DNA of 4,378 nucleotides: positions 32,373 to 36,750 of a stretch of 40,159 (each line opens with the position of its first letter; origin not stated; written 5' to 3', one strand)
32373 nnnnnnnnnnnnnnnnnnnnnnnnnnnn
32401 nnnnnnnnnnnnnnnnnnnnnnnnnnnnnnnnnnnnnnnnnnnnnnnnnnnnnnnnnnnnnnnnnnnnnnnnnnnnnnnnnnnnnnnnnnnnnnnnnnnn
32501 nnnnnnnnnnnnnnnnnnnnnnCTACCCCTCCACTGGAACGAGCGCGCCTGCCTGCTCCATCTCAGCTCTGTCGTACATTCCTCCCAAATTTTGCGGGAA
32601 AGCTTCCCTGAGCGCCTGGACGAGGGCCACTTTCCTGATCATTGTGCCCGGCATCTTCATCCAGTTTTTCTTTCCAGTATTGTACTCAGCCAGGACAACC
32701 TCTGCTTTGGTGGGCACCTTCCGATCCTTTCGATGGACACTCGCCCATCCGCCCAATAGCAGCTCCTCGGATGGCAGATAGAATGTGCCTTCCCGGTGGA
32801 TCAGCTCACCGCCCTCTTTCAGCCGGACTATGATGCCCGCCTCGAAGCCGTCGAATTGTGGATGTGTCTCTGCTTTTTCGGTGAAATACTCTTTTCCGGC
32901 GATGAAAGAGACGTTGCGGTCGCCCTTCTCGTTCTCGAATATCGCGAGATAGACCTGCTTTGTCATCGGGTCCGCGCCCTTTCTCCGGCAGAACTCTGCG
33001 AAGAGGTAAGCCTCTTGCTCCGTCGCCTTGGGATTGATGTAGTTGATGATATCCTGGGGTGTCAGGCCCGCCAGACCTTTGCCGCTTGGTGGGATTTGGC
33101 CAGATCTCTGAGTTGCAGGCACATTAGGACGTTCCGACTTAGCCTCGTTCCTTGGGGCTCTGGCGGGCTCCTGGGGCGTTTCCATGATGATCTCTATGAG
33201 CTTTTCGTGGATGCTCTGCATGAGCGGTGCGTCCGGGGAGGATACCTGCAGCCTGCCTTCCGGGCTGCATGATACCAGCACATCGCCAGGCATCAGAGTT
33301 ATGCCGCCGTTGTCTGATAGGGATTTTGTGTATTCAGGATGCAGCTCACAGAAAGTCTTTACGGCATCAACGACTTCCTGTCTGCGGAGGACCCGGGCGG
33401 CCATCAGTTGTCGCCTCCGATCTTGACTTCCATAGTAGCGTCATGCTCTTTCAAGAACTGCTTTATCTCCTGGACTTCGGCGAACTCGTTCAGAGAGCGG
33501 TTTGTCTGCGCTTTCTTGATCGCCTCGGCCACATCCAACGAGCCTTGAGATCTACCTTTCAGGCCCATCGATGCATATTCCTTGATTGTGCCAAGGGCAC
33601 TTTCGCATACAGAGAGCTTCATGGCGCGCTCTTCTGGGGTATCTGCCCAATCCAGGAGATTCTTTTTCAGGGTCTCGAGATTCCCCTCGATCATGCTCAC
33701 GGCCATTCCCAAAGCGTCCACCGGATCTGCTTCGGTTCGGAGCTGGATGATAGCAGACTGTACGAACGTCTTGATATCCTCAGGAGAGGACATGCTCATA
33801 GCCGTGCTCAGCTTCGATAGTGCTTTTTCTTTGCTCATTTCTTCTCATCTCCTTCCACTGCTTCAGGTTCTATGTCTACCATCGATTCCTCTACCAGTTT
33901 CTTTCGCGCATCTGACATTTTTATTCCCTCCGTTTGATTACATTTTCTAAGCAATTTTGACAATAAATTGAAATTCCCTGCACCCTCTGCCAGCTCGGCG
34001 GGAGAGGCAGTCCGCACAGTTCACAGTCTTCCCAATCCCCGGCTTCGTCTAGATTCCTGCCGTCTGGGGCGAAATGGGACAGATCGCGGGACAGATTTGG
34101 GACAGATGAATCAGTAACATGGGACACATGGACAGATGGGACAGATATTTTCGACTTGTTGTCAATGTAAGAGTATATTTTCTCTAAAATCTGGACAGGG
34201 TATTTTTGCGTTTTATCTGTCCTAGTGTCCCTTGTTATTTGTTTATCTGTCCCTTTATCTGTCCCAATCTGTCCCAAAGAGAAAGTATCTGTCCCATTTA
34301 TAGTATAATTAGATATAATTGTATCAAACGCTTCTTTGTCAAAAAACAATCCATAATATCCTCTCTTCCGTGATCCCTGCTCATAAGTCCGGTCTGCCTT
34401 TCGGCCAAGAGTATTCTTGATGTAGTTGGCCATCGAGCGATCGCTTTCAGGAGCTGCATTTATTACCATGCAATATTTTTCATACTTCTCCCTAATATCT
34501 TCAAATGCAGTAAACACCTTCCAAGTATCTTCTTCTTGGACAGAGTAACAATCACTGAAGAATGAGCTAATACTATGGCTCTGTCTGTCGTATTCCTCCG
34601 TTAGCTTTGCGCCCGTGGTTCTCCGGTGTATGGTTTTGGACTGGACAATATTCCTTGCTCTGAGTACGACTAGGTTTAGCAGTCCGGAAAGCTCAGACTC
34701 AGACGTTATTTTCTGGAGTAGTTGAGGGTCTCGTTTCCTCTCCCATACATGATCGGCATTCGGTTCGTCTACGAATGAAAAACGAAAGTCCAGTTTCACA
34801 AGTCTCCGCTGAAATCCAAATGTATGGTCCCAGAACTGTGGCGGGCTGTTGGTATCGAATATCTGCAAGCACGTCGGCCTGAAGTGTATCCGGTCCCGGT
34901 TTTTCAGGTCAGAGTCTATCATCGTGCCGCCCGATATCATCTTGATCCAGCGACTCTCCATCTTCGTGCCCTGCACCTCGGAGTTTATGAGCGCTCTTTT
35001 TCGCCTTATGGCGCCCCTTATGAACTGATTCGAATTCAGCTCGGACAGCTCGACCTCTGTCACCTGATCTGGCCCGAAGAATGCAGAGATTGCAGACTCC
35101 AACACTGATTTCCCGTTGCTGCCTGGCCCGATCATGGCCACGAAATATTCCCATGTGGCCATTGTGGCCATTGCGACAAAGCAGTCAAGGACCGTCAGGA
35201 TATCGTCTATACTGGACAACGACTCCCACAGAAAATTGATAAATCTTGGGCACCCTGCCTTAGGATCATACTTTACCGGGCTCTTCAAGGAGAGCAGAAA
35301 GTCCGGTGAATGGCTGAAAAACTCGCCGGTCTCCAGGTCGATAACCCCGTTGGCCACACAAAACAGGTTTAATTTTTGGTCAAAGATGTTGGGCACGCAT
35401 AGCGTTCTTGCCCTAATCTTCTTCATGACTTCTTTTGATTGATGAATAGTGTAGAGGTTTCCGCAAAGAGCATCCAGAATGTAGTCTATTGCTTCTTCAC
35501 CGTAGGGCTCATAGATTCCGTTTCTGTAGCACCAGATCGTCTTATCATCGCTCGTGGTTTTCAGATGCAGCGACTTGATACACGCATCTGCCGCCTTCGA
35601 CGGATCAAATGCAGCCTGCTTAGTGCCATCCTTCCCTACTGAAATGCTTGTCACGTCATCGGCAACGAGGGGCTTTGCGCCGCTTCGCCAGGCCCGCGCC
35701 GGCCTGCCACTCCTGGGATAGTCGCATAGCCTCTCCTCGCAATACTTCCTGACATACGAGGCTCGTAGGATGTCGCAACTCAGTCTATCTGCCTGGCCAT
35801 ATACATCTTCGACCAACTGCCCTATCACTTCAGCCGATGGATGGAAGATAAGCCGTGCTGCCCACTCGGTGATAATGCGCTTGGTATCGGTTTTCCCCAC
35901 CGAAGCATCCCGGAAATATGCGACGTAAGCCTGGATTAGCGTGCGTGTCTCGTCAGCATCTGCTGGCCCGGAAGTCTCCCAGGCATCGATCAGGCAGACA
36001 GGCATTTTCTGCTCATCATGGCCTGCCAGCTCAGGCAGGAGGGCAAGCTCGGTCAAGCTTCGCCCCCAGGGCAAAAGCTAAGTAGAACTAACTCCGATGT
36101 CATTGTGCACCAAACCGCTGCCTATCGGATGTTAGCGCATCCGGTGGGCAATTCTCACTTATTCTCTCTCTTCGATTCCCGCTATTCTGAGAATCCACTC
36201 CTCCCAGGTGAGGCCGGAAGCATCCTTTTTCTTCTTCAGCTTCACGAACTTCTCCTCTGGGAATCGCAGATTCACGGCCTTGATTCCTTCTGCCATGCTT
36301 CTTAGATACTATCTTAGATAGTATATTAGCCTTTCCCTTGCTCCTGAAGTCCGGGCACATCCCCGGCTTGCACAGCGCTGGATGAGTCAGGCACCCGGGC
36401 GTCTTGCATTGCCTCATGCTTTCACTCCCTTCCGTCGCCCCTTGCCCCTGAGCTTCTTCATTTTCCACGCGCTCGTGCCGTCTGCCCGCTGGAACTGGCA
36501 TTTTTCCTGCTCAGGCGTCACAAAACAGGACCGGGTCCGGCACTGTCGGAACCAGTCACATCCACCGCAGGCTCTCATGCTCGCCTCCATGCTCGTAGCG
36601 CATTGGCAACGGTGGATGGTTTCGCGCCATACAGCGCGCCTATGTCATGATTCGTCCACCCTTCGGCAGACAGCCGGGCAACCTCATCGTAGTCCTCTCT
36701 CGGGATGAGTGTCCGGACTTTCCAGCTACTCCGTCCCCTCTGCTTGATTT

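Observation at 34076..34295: Iteron-type origin architecture embedded in the coding sequence of the replicative helicase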

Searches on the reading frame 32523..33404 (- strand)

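Call 7: search_protein_families(library=pfam, proteins=[window:32523-33404:-], max_evalue=0.01)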
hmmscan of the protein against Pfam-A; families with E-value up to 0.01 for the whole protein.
window:32523-33404:- (293 aa): 1 family
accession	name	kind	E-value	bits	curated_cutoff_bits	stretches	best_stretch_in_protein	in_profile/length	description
PF03837.19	RecT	-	9e-34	117.2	24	1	122-284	15-189/198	RecT family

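Call 8: search_protein_families(library=phrogs, proteins=[window:32523-33404:-], max_evalue=0.001)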
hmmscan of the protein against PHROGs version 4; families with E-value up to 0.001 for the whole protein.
window:32523-33404:- (293 aa): 5 families
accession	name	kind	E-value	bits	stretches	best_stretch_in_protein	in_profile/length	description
phrog_2760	-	DNA, RNA and nucleotide metabolism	2e-51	175.9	1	113-288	18-194/257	RecT-like ssDNA annealing protein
phrog_10056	-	DNA, RNA and nucleotide metabolism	3e-37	129.7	1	125-284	40-188/302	RecT-like ssDNA annealing protein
phrog_252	-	DNA, RNA and nucleotide metabolism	8.7e-33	115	1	121-284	34-182/263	Bet-like ssDNA annealing protein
phrog_2780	-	DNA, RNA and nucleotide metabolism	1.9e-16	61.4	1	121-285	46-215/369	RecT-like ssDNA annealing protein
phrog_2449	-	DNA, RNA and nucleotide metabolism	1.5e-10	42.1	1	247-286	161-199/301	single strand annealing protein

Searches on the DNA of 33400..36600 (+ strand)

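Call 10: search_dna_similar(query=window:33400-36600:+, collection=phages, mode=distant, max_rows=20)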
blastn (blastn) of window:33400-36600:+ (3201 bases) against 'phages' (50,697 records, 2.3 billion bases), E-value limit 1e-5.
No match.
